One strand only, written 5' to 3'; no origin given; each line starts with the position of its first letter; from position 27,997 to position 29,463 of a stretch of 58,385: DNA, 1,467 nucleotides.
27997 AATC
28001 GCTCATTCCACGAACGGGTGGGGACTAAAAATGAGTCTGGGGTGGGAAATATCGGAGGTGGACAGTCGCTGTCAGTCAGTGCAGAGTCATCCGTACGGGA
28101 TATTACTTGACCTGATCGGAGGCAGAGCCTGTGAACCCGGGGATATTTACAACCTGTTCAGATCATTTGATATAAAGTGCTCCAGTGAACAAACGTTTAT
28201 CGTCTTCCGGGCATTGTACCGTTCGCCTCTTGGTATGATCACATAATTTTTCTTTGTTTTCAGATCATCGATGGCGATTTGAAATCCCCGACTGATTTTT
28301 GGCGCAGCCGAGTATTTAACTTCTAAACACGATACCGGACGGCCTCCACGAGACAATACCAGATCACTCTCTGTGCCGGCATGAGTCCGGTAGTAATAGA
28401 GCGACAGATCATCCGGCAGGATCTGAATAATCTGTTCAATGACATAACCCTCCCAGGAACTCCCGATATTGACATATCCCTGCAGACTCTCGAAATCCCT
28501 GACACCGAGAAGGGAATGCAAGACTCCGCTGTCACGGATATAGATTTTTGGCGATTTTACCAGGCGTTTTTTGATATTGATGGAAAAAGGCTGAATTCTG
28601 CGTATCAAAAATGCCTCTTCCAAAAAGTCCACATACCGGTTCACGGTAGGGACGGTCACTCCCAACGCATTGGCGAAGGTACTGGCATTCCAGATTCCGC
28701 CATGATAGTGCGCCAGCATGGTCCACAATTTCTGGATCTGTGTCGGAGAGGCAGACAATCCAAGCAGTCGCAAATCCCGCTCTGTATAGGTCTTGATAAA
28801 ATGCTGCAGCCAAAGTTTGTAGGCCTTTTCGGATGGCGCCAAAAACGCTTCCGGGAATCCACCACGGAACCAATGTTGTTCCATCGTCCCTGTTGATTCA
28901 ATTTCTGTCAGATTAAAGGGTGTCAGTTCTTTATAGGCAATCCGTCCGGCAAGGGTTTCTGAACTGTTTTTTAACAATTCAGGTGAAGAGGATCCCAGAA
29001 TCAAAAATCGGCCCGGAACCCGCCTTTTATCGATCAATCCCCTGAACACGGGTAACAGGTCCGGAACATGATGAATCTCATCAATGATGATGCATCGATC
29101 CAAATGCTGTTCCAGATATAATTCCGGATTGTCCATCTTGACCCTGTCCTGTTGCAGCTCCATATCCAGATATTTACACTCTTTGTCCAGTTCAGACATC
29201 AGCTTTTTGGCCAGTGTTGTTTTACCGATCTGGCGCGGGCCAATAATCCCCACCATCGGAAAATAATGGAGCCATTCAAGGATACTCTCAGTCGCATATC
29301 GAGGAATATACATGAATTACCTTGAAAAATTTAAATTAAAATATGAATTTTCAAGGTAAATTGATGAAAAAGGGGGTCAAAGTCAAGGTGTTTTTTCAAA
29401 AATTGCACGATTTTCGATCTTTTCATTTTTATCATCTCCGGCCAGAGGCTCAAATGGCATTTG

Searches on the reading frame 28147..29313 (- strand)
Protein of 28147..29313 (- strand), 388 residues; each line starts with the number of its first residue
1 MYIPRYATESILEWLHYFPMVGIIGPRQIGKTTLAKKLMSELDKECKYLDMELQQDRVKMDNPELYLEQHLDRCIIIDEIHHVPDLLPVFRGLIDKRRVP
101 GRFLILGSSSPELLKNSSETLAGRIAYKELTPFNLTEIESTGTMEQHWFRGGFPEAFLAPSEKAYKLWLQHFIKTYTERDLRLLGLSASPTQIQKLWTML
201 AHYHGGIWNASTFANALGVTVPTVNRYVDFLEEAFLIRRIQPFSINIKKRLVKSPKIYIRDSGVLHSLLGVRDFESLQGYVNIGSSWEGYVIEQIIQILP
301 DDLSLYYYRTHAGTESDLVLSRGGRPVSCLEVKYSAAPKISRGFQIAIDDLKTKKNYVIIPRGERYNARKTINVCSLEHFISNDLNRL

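Call 38: search_protein_families(library=pfam, proteins=[window:28147-29313:-], max_evalue=0.0001)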
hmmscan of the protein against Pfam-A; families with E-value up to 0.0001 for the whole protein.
window:28147-29313:- (388 aa): 3 families
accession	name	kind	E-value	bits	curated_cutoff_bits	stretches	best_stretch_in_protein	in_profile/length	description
PF13635.12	DUF4143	-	1.1e-41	142.7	28.1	1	178-335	1-160/160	Domain of unknown function (DUF4143)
PF13173.12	AAA_14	-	1e-26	93.9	27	1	19-138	3-128/129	AAA domain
PF13401.12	AAA_22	-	7.6e-05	23.5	27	0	23-54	10-33/130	AAA domain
